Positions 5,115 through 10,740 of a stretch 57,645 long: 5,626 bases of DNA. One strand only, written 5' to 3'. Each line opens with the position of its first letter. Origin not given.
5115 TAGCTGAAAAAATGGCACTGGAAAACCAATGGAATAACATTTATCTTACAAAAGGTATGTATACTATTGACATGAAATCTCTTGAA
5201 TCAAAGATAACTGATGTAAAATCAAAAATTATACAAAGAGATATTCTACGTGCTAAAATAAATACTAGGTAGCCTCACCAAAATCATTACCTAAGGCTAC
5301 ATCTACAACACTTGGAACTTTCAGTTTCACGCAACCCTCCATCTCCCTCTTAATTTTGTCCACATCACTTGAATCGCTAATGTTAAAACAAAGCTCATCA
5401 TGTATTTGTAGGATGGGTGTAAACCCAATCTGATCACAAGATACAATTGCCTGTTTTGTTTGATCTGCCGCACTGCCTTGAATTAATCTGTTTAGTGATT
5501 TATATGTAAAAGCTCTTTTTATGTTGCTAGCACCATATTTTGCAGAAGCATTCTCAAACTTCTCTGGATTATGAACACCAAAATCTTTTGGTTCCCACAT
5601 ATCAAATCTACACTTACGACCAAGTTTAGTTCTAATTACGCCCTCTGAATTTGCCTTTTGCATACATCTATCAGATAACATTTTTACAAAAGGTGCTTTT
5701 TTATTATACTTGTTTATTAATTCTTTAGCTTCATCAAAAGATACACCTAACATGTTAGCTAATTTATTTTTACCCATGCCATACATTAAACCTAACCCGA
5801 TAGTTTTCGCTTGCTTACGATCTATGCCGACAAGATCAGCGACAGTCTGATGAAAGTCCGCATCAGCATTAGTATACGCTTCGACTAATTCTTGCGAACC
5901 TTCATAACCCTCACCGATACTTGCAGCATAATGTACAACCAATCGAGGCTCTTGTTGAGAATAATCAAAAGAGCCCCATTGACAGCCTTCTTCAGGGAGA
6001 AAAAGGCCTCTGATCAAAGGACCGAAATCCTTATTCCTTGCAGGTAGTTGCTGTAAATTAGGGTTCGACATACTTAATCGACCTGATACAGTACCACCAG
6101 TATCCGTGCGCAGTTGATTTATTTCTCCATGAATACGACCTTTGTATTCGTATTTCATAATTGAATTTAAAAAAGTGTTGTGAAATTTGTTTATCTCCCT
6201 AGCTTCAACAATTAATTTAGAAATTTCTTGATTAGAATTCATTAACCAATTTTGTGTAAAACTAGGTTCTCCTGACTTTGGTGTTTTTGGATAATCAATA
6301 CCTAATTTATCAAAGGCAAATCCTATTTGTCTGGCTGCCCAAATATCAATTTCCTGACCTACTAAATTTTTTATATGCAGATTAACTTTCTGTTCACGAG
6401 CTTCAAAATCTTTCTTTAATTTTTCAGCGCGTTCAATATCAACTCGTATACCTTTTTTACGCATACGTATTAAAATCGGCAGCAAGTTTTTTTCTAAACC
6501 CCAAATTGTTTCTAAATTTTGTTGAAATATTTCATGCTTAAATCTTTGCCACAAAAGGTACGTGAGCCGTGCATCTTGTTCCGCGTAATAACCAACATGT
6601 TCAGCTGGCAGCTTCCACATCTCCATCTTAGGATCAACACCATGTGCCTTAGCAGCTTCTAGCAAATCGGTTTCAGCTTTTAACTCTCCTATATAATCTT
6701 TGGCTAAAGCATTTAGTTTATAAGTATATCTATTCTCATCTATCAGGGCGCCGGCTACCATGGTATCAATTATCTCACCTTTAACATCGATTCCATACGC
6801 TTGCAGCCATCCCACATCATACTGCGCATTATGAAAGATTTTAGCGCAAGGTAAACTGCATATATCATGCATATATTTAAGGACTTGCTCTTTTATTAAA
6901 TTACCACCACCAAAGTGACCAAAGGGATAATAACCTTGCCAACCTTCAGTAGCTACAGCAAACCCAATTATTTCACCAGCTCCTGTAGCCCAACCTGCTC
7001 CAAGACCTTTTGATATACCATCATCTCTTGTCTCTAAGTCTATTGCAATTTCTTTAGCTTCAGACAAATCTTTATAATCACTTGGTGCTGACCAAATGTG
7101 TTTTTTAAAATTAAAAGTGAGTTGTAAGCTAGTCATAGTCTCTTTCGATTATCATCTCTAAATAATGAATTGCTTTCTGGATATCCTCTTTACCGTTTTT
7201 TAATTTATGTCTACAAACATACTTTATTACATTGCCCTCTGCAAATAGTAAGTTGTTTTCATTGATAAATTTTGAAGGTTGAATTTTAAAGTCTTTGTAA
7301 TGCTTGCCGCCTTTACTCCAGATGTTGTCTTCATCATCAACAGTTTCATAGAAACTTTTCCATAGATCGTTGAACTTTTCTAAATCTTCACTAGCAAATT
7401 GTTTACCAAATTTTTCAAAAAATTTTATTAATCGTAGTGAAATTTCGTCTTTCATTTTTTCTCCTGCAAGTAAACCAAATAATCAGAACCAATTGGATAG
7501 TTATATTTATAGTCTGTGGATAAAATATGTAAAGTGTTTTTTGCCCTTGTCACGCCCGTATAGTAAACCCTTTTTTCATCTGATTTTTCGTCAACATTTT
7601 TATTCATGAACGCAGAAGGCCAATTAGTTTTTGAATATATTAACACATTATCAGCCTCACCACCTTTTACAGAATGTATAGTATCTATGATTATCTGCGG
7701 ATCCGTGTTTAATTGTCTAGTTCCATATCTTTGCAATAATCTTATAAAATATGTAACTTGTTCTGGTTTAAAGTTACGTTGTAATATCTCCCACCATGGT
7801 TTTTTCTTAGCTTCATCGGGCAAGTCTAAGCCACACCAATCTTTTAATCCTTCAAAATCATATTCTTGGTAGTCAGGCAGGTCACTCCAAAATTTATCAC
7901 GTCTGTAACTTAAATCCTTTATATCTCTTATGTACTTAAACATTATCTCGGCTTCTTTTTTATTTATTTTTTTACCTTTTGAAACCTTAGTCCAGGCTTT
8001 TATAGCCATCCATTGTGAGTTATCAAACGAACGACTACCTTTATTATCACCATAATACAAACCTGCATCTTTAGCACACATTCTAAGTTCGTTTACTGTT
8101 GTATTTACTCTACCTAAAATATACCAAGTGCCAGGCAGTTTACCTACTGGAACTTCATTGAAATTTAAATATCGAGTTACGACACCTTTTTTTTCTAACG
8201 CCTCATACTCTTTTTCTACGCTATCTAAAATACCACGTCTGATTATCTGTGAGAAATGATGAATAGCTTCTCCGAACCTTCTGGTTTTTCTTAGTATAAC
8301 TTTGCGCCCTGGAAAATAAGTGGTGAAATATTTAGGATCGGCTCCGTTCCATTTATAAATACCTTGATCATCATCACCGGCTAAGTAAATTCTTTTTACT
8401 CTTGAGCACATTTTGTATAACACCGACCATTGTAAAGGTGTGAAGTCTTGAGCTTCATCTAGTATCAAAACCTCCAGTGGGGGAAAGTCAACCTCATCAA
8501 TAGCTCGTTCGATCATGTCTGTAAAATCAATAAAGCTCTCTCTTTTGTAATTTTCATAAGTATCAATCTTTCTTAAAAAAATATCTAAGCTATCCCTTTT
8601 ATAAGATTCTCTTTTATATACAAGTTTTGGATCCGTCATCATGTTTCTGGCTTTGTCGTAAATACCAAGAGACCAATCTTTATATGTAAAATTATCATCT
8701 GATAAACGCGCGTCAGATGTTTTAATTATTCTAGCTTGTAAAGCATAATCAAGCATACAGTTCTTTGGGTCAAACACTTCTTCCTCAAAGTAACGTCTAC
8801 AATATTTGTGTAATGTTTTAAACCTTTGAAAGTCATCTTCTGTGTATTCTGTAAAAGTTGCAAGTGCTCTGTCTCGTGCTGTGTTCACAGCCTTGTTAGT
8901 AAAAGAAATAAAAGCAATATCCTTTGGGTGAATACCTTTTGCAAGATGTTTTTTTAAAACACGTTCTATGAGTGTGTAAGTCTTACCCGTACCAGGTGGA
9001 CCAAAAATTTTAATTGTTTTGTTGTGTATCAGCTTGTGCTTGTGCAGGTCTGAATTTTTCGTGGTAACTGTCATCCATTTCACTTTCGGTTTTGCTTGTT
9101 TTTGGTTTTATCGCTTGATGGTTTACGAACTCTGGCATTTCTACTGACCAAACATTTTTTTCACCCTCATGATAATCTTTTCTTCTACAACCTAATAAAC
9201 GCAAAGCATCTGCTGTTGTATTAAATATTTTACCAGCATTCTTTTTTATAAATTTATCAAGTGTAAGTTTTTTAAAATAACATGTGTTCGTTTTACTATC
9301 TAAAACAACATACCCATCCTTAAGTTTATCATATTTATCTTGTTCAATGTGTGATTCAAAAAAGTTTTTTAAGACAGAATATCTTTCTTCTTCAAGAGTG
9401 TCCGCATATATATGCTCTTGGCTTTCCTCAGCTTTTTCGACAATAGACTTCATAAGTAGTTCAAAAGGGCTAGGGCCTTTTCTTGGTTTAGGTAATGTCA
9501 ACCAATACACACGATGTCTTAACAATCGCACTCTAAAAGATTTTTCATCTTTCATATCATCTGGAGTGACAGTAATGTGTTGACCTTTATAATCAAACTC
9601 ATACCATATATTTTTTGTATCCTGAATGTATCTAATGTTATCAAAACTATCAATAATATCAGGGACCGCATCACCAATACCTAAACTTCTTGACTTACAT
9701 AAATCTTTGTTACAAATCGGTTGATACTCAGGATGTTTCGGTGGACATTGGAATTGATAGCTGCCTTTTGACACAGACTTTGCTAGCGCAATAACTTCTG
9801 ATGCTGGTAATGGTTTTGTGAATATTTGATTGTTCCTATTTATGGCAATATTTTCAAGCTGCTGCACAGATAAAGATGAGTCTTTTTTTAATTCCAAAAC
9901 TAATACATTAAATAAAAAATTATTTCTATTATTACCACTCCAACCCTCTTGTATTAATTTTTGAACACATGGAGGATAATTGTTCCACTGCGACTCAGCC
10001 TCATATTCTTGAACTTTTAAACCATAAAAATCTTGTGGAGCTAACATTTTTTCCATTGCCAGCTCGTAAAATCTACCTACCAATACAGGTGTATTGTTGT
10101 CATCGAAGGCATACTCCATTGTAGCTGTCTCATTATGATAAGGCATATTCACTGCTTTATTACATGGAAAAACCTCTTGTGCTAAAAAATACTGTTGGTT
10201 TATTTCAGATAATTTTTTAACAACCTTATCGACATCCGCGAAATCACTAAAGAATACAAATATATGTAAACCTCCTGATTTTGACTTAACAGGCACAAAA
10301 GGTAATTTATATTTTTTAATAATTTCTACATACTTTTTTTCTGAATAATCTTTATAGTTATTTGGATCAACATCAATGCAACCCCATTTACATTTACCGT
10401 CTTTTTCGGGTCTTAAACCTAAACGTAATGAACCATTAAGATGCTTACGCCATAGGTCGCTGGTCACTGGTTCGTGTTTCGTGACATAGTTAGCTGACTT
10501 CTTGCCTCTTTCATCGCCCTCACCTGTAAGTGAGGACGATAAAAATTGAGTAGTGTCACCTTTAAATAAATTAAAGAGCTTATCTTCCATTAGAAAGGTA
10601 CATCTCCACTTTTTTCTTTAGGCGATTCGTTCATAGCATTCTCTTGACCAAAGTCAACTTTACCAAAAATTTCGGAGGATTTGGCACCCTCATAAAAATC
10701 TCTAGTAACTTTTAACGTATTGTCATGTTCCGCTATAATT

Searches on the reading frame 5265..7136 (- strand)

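Call 43: search_protein_families(library=pfam, max_evalue=0.001, proteins=[window:5265-7136:-])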
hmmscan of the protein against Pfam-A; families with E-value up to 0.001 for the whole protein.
window:5265-7136:- (623 aa): 2 families
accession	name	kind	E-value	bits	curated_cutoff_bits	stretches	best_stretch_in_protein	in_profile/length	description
PF00476.26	DNA_pol_A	-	1.8e-62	211.9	34.3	1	236-621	3-381/381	DNA polymerase family A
PF01612.26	DNA_pol_A_exo1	-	3.1e-13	50.3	23.6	1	23-202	16-171/173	3'-5' exonuclease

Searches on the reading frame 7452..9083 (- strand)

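Call 43: search_protein_families(library=pfam, max_evalue=0.001, proteins=[window:7452-9083:-])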
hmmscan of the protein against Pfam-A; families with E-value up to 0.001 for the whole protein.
window:7452-9083:- (543 aa): 10 families
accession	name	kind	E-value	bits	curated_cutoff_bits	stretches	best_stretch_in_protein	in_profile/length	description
PF00580.27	UvrD-helicase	-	1.2e-28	101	23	1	20-254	12-264/271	UvrD/REP helicase N-terminal domain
PF13245.12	AAA_19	-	2.2e-14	54.2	25.1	1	18-244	8-132/134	AAA domain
PF13361.12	UvrD_C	-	6.8e-12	45.9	25.6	1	454-522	277-347/350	UvrD-like helicase C-terminal domain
PF01443.25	Viral_helicase1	-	1e-06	29.2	21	0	461-521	178-227/228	Viral superfamily 1 RNA helicase core domain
PF13538.12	UvrD_C_2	-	3.8e-06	27.1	27.4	1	465-520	3-51/52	UvrD-like helicase C-terminal domain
PF13401.12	AAA_22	-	5.9e-06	27.1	27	0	22-86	6-64/130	AAA domain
PF13173.12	AAA_14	-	3.7e-05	24.2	27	0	21-100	2-86/129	AAA domain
PF13086.12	AAA_11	-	0.00019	21.7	27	0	16-78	12-77/257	AAA domain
PF20720.3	nSTAND3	-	0.00055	20.1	27.2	0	6-67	2-62/155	Novel STAND NTPase 3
PF13604.12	AAA_30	-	0.00057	20.1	27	0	26-70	23-63/191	AAA domain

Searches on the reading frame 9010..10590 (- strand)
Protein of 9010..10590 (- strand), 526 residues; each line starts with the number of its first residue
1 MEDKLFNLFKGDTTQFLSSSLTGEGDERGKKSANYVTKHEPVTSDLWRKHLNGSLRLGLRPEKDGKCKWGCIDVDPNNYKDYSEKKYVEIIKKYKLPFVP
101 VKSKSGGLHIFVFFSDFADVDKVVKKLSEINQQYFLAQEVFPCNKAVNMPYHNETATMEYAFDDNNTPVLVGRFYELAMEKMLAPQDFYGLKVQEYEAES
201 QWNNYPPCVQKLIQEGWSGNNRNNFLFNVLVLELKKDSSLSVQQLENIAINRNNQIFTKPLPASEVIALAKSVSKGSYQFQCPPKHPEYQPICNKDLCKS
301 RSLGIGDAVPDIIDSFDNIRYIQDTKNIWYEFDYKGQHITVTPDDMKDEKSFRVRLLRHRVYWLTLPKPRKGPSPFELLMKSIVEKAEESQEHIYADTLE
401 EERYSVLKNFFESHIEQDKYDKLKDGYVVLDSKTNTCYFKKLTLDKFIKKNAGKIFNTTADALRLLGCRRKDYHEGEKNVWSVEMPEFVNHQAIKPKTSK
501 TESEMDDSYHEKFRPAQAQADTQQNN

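Call 43: search_protein_families(library=pfam, max_evalue=0.001, proteins=[window:9010-10590:-])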
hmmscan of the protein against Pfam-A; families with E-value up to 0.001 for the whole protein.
window:9010-10590:- (526 aa): 1 family
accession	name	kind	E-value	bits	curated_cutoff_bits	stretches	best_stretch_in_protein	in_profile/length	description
PF22548.2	AEP-TOTE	-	3.2e-08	33.9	27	1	36-123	55-143/230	TOTE conflict system, Archaeo-Eukaryotic Primase domain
